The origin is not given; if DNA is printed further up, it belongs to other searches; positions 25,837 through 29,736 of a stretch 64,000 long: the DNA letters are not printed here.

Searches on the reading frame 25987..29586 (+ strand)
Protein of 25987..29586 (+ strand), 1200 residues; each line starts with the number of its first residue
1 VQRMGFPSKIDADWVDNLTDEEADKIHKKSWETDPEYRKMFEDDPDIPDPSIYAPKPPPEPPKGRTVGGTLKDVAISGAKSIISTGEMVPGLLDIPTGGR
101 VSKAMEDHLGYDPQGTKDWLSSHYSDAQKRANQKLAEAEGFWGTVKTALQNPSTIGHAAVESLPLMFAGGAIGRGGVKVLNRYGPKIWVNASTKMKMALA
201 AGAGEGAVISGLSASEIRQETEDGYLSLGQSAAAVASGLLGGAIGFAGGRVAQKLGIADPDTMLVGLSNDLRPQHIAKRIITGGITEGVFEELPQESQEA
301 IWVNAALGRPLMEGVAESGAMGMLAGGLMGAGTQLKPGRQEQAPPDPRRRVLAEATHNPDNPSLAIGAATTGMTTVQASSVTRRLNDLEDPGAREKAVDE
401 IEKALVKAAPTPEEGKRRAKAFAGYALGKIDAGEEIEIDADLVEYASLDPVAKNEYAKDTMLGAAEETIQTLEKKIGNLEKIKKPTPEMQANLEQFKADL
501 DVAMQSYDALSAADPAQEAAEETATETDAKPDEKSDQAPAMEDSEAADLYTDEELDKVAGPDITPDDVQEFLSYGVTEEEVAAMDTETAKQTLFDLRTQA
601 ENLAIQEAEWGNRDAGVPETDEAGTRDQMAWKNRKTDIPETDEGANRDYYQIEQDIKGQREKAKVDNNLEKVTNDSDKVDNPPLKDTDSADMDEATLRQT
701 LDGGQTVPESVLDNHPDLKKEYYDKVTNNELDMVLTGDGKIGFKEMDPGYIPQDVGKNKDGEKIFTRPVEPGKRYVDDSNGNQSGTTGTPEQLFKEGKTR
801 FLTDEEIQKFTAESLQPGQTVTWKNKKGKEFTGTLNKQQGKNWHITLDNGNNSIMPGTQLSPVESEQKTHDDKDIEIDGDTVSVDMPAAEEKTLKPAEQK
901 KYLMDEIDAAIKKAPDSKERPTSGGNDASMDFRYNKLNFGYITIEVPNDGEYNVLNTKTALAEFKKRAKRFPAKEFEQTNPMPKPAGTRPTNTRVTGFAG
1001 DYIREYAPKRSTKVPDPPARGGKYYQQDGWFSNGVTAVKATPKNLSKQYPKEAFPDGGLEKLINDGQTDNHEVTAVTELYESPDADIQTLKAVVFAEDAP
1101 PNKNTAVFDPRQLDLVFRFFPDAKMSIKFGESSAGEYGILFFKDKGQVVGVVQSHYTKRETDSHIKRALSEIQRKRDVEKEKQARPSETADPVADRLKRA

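Call 69: search_protein_families(library=phrogs, proteins=[window:25987-29586:+], max_evalue=0.0001)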
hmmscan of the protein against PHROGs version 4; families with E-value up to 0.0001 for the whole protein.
window:25987-29586:+ (1200 aa): 2 families
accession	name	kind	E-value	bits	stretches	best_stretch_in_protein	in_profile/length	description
phrog_30335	-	unknown function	1.1e-48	166.3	1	55-332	50-326/2900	-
phrog_11358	-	unknown function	1.2e-20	73.1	1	90-692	41-581/3431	-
